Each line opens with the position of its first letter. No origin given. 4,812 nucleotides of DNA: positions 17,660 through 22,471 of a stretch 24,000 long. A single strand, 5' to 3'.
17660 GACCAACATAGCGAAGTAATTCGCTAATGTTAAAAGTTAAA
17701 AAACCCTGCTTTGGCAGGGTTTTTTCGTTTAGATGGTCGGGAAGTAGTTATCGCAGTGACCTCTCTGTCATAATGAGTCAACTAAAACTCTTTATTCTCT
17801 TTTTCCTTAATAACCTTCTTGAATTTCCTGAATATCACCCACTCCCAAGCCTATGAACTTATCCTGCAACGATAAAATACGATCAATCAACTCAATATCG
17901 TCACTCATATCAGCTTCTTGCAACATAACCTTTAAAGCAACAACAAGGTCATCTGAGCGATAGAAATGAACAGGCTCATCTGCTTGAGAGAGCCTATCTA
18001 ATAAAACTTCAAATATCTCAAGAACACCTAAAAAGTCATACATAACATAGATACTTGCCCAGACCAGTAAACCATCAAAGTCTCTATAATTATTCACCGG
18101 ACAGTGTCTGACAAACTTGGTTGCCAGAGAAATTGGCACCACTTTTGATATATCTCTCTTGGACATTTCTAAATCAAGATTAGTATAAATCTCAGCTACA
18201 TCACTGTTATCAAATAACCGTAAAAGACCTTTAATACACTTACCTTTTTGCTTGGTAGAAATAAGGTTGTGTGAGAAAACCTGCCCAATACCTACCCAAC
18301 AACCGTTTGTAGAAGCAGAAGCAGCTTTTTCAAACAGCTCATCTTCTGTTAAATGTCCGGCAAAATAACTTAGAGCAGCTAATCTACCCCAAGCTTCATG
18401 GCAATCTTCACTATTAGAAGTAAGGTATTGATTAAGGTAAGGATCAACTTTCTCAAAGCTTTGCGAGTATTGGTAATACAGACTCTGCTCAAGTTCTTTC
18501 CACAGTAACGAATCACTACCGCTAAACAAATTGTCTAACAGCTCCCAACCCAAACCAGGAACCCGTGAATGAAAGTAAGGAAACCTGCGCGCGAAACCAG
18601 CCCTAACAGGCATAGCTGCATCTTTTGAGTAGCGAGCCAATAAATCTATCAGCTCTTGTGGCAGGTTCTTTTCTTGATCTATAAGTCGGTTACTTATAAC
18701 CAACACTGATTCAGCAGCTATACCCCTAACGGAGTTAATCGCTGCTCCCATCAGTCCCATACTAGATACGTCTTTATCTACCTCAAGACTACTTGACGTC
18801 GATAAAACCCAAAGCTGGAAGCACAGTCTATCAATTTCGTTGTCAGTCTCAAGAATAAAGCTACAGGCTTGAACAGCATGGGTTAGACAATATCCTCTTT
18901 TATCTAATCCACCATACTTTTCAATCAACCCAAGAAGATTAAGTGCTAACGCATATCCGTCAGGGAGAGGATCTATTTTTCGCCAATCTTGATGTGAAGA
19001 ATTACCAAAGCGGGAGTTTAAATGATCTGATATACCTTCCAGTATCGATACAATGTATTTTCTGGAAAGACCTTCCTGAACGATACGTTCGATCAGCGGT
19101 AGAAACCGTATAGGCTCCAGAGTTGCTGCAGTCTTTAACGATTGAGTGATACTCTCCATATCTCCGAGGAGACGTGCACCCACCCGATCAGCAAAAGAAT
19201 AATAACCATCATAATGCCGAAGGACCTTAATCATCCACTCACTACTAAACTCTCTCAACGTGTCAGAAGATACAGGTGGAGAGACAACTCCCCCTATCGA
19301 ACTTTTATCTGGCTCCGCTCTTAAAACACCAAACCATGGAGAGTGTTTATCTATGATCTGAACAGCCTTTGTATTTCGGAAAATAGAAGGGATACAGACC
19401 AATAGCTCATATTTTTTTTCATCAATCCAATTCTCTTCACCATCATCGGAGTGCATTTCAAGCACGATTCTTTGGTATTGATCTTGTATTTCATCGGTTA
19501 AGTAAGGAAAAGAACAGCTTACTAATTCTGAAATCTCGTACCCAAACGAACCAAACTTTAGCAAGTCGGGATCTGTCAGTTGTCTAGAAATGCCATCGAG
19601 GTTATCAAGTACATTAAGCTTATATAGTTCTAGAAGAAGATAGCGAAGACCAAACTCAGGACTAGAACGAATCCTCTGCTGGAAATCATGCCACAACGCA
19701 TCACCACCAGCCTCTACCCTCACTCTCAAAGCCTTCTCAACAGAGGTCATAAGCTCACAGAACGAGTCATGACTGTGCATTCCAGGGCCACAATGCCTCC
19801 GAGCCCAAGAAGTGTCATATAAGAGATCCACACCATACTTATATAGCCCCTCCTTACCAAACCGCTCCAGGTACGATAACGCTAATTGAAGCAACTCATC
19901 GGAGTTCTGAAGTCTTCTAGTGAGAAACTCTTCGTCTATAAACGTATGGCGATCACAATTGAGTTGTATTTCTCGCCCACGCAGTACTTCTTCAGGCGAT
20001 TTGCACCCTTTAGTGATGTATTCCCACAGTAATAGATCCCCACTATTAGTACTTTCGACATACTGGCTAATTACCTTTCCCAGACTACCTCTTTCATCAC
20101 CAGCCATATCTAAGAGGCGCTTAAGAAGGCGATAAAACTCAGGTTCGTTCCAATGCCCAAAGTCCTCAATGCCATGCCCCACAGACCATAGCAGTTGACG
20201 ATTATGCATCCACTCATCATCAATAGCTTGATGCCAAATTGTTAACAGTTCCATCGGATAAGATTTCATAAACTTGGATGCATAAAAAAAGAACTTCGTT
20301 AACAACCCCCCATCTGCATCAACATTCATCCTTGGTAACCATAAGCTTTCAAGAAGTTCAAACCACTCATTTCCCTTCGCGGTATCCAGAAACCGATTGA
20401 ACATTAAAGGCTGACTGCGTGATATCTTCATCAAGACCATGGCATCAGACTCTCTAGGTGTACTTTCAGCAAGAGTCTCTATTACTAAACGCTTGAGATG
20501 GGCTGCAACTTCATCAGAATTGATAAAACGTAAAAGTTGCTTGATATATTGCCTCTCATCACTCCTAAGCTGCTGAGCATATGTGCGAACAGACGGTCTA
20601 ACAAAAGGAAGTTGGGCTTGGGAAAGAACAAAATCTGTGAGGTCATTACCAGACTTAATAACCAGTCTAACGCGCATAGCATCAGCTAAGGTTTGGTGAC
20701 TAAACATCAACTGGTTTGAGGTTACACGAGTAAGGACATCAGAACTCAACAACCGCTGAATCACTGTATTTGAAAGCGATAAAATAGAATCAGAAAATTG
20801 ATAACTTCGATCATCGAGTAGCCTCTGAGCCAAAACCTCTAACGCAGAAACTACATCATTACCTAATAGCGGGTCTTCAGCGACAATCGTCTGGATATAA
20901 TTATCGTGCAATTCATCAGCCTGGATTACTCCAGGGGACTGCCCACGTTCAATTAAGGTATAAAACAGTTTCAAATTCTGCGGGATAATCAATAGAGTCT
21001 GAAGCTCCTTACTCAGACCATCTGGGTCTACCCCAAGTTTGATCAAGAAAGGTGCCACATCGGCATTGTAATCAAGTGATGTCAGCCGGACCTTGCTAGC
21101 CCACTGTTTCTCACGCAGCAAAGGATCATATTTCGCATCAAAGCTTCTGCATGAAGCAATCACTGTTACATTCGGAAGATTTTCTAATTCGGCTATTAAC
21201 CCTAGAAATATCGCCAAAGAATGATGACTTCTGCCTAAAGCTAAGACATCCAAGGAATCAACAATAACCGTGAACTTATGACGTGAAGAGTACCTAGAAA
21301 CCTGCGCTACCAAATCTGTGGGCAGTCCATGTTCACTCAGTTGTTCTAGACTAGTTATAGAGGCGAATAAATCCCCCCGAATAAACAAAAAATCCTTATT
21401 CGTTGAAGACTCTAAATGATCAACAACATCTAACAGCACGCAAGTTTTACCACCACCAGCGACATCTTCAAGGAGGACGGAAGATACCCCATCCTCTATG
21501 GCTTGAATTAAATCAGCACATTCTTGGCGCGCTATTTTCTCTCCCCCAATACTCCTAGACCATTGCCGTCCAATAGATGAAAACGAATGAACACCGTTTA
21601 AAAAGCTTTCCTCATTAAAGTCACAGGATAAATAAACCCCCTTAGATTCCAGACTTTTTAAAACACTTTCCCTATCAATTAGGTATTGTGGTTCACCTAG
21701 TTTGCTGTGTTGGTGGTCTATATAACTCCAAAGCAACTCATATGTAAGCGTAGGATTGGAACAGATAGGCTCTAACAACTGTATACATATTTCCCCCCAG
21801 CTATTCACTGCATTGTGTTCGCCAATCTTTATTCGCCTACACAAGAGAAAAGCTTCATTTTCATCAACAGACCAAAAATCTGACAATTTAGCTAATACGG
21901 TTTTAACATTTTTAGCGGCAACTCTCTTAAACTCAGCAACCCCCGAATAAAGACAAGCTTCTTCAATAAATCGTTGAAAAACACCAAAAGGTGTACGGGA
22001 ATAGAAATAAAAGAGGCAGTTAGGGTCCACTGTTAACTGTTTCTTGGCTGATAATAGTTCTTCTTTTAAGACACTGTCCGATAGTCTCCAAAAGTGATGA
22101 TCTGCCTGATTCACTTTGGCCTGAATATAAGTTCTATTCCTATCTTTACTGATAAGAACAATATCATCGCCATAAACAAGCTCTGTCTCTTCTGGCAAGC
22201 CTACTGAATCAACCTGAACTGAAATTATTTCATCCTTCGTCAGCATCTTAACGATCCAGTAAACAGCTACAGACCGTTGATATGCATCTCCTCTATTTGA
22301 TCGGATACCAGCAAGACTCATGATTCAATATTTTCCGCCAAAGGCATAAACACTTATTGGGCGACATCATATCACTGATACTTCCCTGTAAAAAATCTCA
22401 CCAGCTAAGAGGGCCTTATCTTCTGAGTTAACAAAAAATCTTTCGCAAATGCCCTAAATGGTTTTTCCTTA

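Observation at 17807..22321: Single 1504-aa gene with nuclease, STAND-like NTPase and long unknown C-terminus: candidate NLR/Avs-like antiphage system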

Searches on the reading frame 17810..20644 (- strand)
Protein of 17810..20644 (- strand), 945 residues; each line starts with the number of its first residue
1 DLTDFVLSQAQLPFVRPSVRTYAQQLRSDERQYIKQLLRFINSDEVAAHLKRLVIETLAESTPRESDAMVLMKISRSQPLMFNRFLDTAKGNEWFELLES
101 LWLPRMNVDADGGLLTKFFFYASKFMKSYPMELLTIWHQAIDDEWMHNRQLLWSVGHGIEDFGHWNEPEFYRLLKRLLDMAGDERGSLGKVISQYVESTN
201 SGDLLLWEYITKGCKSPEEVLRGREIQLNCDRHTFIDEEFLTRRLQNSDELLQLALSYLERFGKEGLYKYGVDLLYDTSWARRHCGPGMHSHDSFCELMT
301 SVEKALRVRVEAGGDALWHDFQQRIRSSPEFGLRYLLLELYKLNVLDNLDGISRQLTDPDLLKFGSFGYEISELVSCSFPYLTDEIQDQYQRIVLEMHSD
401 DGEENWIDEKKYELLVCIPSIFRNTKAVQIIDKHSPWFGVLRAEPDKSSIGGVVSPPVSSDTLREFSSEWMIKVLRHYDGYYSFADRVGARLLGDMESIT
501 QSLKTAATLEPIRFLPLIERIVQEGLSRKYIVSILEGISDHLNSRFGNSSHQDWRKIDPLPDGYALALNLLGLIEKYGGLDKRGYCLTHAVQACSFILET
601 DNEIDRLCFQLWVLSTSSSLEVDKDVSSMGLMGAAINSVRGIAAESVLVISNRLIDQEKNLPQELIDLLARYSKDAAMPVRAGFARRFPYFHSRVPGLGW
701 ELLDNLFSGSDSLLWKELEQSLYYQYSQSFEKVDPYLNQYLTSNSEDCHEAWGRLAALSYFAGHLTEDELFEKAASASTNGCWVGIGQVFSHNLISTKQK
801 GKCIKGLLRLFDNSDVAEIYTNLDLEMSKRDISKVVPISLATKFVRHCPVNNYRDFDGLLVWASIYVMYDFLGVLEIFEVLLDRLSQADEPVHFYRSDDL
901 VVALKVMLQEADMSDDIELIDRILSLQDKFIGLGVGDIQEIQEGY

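Call 78: predict_structure(alignment_id=A3)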
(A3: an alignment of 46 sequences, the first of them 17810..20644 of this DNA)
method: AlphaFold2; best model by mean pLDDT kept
length: 945 residues; sequences in the alignment: 46
mean_pLDDT: 85.8   pTM: 0.59
mean pLDDT of the five models: 85.8, 85.7, 84.1, 83.9, 83.5
residues with pLDDT >= 90: 478; 70-90: 367; 50-70: 84; < 50: 16
segments of 3 or more residues with pLDDT < 50: 450-453, 483-491
pLDDT, mean of each block of 10 residues (from residue 1): 82 77 85 87 80 88 89 88 87 93 88 86 90 93 85 83 85 91 75 91 93 79 74 88 94 93 66 77 68 82 94 90 87 91 92 91 80 92 95 82 71 90 91 83 63 65 90 86 45 72 93 93 92 94 84 82 95 91 88 93 95 86 58 89 95 93 96 93 93 94 92 89 92 93 91 95 93 89 95 91 93 87 89 90 87 73 91 92 79 75 88 80 82 67 54
secondary structure, 60 per line:
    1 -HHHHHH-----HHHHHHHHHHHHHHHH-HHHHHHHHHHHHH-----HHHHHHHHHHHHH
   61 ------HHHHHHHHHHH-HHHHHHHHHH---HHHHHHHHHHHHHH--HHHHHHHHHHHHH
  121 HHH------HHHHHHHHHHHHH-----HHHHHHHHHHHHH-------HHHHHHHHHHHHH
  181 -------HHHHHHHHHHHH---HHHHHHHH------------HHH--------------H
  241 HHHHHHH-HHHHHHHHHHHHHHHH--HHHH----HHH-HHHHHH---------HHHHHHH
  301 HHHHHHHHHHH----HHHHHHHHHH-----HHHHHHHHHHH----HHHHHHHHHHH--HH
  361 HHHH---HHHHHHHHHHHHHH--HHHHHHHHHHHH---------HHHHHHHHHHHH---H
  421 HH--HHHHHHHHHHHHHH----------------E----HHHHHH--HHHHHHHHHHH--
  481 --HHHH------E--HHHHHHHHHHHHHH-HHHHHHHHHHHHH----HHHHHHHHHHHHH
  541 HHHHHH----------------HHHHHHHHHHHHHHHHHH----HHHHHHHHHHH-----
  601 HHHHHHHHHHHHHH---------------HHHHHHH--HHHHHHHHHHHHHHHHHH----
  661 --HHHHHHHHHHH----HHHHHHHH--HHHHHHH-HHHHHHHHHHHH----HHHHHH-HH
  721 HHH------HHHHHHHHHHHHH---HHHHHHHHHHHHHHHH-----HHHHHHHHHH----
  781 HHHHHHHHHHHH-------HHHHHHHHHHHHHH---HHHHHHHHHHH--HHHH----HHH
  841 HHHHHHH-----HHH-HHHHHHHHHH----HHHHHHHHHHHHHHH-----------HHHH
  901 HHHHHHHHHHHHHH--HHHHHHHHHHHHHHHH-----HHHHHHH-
elements in order (helices of 4 or more, strands of 3 or more residues): H2-7 H13-28 H30-42 H48-60 H67-77 H79-88 H92-105 H108-123 H130-142 H148-160 H168-180 H188-199 H203-210 H240-247 H249-264 H267-270 H279-284 H294-311 H316-325 H331-341 H346-356 H359-364 H368-381 H384-395 H405-416 H425-438 H460-465 H468-478 H483-486 H496-509 H511-523 H528-546 H563-580 H585-595 H601-614 H630-636 H639-656 H663-673 H678-685 H688-694 H696-707 H712-717 H719-723 H730-742 H746-761 H767-776 H781-792 H800-813 H817-827 H830-833 H838-847 H857-866 H871-885 H897-914 H917-932 H938-944

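Call 81: fold_search(model_id=the predicted structure, library=pdb)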
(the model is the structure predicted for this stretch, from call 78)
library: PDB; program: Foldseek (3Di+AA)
matches with E <= 10: 1188; with E <= 0.001: 176
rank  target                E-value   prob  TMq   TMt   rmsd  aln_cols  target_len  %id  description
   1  9im6_A                1.6e-06  1.00  0.22  0.20  30.9      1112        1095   12  Structure of influenza A virus RNA polymerase PB1 and nuclear import host factor RanBP5 complex (released 2024-11-27)
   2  8qyz_F                2.2e-06  1.00  0.26  0.24  22.1      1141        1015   10  Crystal structure of hiNES2 in complex with Xpo1 and RanGTP (released 2024-11-06)
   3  4zj7_A                3.0e-06  1.00  0.22  0.21  34.6      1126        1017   11  Crystal structure of the karyopherin Kap121p bound to the extreme C-terminus of the protein phosphatase Cdc14p (released 2015-06-03)
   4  7q4o_A                3.7e-06  1.00  0.21  0.23  22.2      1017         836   11  Substrate-bound A-like U2 snRNP (released 2022-03-30)
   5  7q3l_A                6.5e-06  1.00  0.21  0.23  22.9      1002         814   11  Human 17S U2 snRNP 5' domain (released 2022-03-30)
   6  6xte_A                6.7e-06  1.00  0.26  0.23  32.1      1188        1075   12  Human karyopherin RanBP5 (isoform-1) (released 2020-04-22)
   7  5zwm_1                7.2e-06  1.00  0.22  0.24  24.0       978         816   10  Cryo-EM structure of the yeast pre-B complex at an average resolution of 3.4~4.6 angstrom (tri-snRNP and U2 snRNP Part (released 2018-08-29)
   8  3w3v                  1.2e-05  1.00  0.20  0.19  34.0      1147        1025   11  Crystal structure of Kap121p mutant D353K/E396K/D438K (released 2013-04-10)
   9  8qyz_C                1.3e-05  1.00  0.25  0.24  22.1      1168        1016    9  Crystal structure of hiNES2 in complex with Xpo1 and RanGTP (released 2024-11-06)
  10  6bcx_A                1.4e-05  1.00  0.14  0.09  31.5      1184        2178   13  mTORC1 structure refined to 3.0 angstroms (released 2017-12-20)
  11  3w3t                  1.5e-05  1.00  0.21  0.20  31.4      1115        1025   11  Crystal structure of Kap121p (released 2013-04-10)
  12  3w3y_A                1.5e-05  1.00  0.23  0.21  33.3      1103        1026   11  Crystal structure of Kap121p bound to Nup53p (released 2013-04-10)
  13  9f44_A                1.7e-05  1.00  0.14  0.09  30.6      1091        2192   13  cryo-EM structure of LST2 TOS peptide bound to human mTOR complex 1 (released 2024-08-14)
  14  7zbz_D                1.8e-05  1.00  0.27  0.23  32.3      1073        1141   10  CAND1 delhairpin-SCF-SKP2 CAND1 partly engaged SCF partly rocked (released 2023-04-19)
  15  6ff4_u                2.1e-05  1.00  0.24  0.25  20.8       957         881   12  human Bact spliceosome core structure (released 2018-08-29)
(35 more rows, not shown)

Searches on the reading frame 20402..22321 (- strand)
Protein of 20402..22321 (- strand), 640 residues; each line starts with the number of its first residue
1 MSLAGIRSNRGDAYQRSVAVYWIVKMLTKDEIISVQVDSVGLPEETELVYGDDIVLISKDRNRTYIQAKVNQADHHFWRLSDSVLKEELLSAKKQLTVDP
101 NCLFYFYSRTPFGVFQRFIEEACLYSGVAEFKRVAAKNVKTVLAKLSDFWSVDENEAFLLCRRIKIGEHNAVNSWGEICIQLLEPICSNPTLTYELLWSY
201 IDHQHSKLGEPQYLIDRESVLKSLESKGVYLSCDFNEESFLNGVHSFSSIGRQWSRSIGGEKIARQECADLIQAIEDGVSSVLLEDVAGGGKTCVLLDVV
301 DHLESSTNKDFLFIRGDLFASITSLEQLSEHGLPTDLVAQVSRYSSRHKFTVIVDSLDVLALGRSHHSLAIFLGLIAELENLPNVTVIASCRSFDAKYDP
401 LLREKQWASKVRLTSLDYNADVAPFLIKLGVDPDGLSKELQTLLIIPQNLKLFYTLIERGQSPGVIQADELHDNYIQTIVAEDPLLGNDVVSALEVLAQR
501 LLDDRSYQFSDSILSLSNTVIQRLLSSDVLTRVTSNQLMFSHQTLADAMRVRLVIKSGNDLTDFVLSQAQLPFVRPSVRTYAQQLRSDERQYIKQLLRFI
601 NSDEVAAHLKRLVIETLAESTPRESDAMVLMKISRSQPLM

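Call 76: predict_structure(alignment_id=A2)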
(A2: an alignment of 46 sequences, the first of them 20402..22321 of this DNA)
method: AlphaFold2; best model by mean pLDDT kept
length: 640 residues; sequences in the alignment: 46
mean_pLDDT: 88.9   pTM: 0.80
mean pLDDT of the five models: 88.9, 87.0, 86.0, 85.8, 84.5
residues with pLDDT >= 90: 380; 70-90: 234; 50-70: 19; < 50: 7
segments of 3 or more residues with pLDDT < 50: 1-7
pLDDT, mean of each block of 10 residues (from residue 1): 50 89 92 88 78 91 92 87 92 94 95 94 92 93 95 95 94 93 91 93 70 82 89 89 93 85 92 96 89 94 88 91 89 91 93 93 78 95 95 88 94 93 93 90 91 92 85 91 93 92 82 88 91 84 86 89 82 74 86 91 89 87 87 88
secondary structure, 60 per line:
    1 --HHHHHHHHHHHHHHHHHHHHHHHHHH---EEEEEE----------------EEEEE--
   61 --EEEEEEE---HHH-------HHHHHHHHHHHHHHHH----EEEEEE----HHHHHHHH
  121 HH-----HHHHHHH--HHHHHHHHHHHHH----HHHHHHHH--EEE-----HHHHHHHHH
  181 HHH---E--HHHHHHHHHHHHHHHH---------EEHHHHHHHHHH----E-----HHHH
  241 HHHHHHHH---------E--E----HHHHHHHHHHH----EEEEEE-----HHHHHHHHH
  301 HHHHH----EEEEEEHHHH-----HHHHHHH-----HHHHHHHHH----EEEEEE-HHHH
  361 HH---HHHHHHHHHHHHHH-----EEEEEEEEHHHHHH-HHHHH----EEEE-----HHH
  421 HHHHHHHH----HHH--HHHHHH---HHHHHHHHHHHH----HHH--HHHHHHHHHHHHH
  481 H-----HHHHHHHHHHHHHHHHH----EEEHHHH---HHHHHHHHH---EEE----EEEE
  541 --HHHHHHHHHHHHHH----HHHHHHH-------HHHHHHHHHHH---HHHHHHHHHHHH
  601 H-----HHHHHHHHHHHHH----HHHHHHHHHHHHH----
elements in order: H3-28 E32-37 E54-58 E63-69 H83-98 E103-108 H113-122 H128-134 H137-149 H154-161 E164-166 H172-183 H190-205 H217-226 H237-248 H266-276 E281-286 H292-305 E310-315 H316-319 H325-331 H337-345 E350-355 H357-362 H366-379 E385-392 H393-398 H400-404 E409-412 H418-428 H438-443 H447-458 H468-481 H487-503 E508-510 H511-514 H518-526 E530-532 E537-540 H543-556 H561-567 H575-585 H589-601 H607-619 H624-636

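Call 80: fold_search(model_id=the predicted structure, library=pdb)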
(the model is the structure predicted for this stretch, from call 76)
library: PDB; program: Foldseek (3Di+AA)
matches with E <= 10: 1336; with E <= 0.001: 352
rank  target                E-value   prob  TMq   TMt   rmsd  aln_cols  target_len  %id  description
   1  8dgc_A                3.6e-18  1.00  0.32  0.12  18.8       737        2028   14  Avs3 bound to phage PhiV-1 terminase (released 2022-08-03)
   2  8dgf_A                7.2e-13  1.00  0.28  0.14  20.8       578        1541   14  Avs4 bound to phage PhiV-1 portal (released 2022-08-03)
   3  8dgf_B                1.1e-12  1.00  0.27  0.13  19.6       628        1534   14  Avs4 bound to phage PhiV-1 portal (released 2022-08-03)
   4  9ln6_A                1.8e-10  1.00  0.39  0.28   7.7       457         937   17  Structure of human NLRP14-UHRF1 complex (released 2026-03-18)
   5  9lq2_B                3.9e-09  1.00  0.39  0.36   7.8       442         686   16  Structure of human dimeric NLRP7-TCL1A complex (released 2025-12-10)
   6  5irm_C                7.6e-09  1.00  0.40  0.34   5.9       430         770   15  Crystal structure of rabbit NOD2 in an ADP-bound state (Crystal form2) (released 2016-06-29)
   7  5irn                  9.7e-09  1.00  0.37  0.33   7.2       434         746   16  Crystal structure of rabbit NOD2 in an ADP-bound state (Crystal form1) (released 2016-06-29)
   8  9hg4                  1.3e-08  1.00  0.40  0.52   6.7       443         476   13  NACHT domain of NLRP3 in complex with DFV890 (released 2025-03-19)
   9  8swk_A                1.6e-08  1.00  0.41  0.33   6.2       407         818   14  Cryo-EM structure of NLRP3 closed hexamer (released 2024-02-14)
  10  5irm_A                1.7e-08  1.00  0.45  0.38   6.9       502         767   14  Crystal structure of rabbit NOD2 in an ADP-bound state (Crystal form2) (released 2016-06-29)
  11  5irl                  1.9e-08  1.00  0.40  0.35   6.0       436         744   16  Crystal structure of rabbit NOD2 SER mutant in an ADP-bound state (released 2016-06-29)
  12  9l4j_A                2.9e-08  1.00  0.38  0.28   8.1       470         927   14  Structure of mouse SCMCcore complex contain ZBED3 (released 2025-10-01)
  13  8ri2                  6.5e-08  1.00  0.39  0.50   7.1       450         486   14  Crystal structure of NLRP3 in complex with inhibitor NP3-562 (released 2024-01-17)
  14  4kxf_L                1.0e-07  1.00  0.33  0.25   9.9       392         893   15  Crystal structure of NLRC4 reveals its autoinhibition mechanism (released 2013-07-24)
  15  4kxf_N                1.3e-07  1.00  0.37  0.28   9.8       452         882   13  Crystal structure of NLRC4 reveals its autoinhibition mechanism (released 2013-07-24)
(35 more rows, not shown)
